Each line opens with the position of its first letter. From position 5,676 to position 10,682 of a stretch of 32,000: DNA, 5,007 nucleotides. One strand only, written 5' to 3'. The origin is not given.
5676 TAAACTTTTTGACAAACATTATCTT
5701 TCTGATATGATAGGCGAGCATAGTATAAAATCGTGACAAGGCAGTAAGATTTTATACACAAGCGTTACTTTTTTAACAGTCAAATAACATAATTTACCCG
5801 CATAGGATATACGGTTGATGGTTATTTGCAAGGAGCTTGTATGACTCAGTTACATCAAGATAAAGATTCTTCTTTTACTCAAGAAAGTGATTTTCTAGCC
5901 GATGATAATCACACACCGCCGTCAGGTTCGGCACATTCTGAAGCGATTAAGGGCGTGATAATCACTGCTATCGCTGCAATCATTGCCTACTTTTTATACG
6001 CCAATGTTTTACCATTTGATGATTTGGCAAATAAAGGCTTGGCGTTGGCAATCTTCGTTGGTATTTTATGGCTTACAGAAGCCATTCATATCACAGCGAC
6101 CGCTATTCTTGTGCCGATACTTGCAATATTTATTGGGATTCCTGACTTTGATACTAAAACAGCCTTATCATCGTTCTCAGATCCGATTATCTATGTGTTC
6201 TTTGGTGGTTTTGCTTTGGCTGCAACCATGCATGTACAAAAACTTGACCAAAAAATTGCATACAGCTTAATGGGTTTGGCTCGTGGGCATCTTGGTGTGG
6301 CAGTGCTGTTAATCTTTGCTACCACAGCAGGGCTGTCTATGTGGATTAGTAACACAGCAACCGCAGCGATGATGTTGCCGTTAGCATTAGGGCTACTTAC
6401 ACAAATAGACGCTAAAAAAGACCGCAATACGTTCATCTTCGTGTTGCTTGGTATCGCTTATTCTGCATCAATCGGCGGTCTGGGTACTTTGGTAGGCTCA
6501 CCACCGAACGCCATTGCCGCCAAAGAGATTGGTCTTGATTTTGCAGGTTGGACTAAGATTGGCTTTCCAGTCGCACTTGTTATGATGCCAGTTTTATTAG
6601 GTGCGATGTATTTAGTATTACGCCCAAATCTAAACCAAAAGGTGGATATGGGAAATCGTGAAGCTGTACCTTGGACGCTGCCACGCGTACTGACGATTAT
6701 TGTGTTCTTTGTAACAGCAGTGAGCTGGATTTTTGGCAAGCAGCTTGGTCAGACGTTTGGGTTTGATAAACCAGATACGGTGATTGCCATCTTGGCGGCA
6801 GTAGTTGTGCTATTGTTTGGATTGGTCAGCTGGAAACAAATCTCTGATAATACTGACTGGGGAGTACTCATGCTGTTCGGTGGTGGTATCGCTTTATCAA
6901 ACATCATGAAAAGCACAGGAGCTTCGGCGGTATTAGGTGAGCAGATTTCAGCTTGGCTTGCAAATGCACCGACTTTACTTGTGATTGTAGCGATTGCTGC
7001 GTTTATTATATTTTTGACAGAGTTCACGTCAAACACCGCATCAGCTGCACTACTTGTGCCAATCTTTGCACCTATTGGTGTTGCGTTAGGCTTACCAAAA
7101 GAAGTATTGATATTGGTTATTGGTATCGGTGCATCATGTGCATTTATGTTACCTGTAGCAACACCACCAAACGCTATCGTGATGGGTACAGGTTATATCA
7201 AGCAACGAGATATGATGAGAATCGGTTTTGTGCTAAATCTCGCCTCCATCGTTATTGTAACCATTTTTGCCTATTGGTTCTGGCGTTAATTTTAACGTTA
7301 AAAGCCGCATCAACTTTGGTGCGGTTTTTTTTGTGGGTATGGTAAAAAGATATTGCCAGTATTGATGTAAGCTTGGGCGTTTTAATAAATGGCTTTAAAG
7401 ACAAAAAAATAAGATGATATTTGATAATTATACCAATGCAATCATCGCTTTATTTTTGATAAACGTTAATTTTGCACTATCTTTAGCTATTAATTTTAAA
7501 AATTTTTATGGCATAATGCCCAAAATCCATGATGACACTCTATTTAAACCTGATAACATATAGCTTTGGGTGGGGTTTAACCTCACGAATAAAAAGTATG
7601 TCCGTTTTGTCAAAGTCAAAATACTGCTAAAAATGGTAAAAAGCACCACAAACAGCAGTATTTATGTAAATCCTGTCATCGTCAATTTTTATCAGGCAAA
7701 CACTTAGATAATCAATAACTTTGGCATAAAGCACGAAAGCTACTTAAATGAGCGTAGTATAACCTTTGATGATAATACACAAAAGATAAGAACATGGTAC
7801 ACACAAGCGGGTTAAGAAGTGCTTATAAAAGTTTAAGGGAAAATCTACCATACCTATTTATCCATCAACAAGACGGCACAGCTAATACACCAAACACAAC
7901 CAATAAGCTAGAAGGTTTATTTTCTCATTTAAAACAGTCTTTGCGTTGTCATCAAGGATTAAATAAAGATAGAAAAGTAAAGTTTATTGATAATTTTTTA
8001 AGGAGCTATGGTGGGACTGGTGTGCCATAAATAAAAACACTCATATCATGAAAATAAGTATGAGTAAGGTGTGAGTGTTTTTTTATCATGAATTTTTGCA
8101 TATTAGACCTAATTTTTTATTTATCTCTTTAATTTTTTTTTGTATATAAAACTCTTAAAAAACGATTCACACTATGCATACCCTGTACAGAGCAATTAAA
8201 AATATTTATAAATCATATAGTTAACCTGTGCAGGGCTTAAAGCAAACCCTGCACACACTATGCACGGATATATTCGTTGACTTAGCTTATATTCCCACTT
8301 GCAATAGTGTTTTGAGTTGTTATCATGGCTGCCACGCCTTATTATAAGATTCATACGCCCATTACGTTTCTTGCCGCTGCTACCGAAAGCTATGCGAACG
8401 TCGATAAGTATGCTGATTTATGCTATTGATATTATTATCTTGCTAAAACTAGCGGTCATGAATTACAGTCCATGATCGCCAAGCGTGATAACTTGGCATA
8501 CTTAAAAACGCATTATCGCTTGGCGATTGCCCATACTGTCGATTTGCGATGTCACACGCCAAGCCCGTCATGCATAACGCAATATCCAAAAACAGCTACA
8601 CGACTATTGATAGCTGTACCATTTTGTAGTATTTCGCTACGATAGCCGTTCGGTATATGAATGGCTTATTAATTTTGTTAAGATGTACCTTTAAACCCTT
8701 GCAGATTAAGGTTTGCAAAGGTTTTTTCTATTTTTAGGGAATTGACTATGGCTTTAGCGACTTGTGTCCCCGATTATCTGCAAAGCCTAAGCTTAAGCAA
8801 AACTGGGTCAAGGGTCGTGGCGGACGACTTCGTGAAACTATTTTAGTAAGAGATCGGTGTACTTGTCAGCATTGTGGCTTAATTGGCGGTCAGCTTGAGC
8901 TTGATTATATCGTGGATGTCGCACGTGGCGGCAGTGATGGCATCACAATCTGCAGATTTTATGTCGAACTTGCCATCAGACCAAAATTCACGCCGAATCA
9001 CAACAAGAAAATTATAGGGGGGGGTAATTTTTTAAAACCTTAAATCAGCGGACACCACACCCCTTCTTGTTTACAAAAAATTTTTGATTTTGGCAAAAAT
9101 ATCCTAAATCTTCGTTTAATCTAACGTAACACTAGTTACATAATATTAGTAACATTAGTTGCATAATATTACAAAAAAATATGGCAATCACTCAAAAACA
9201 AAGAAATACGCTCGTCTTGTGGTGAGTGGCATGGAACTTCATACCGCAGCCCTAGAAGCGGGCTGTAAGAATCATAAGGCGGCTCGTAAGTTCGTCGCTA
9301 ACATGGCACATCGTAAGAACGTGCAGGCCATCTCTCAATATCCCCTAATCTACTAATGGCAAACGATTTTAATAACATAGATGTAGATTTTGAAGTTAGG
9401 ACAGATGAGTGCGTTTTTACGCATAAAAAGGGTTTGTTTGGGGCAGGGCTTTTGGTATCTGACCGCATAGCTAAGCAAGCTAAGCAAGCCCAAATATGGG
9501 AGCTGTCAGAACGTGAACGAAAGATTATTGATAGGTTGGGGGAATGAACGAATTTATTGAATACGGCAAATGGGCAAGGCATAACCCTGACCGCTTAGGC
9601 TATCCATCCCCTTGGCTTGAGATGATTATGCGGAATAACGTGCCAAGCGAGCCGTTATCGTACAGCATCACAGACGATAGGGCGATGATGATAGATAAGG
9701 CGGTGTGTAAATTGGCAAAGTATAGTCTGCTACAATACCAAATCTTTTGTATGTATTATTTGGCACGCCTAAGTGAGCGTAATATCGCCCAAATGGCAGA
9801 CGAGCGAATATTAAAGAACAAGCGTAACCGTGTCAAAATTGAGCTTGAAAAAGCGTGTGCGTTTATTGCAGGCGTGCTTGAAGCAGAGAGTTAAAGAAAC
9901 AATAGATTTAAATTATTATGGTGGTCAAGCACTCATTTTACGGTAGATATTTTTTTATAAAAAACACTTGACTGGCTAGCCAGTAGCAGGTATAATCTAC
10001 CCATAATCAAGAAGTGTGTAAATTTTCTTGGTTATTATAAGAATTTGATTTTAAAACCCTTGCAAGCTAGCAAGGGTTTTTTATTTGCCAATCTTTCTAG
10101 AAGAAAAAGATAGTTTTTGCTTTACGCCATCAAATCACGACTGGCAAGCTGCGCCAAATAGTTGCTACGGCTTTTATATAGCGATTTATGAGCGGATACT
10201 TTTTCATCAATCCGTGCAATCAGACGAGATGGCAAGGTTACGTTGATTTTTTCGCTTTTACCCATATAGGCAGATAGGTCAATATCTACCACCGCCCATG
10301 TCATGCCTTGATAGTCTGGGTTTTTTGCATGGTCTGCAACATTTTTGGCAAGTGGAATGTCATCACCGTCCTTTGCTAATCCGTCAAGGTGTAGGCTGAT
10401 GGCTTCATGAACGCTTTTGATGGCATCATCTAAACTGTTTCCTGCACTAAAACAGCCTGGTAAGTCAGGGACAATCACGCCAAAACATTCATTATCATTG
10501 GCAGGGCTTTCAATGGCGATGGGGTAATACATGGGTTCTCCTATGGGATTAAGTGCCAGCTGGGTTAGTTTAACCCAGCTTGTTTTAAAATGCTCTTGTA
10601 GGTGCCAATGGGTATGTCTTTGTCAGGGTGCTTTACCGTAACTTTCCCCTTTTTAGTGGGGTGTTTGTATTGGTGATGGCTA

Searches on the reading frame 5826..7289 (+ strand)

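Call 99: search_protein_families(library=pfam, proteins=[window:5826-7289:+], max_evalue=0.001)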
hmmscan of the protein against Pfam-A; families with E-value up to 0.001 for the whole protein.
window:5826-7289:+ (487 aa): 2 families
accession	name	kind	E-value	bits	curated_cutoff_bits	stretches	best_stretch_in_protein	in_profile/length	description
PF00939.25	Na_sulph_symp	-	1.3e-52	179.8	27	1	41-487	5-467/472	Sodium:sulfate symporter transmembrane region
PF03600.22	CitMHS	-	3e-45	155.2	31.9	2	80-299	2-217/336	Citrate transporter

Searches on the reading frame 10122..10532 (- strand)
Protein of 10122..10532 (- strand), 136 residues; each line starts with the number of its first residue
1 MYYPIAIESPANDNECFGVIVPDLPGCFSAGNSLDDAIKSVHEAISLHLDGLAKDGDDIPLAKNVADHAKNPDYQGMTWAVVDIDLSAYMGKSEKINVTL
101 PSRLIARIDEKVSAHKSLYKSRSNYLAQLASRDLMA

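Call 99: search_protein_families(library=pfam, proteins=[window:10122-10532:-], max_evalue=0.001)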
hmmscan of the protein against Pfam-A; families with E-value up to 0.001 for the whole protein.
window:10122-10532:- (136 aa): 1 family
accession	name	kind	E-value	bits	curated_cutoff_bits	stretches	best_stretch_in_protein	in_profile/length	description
PF15919.11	HicB_lk_antitox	-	8.6e-46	155.5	27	1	3-130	1-123/123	HicB_like antitoxin of bacterial toxin-antitoxin system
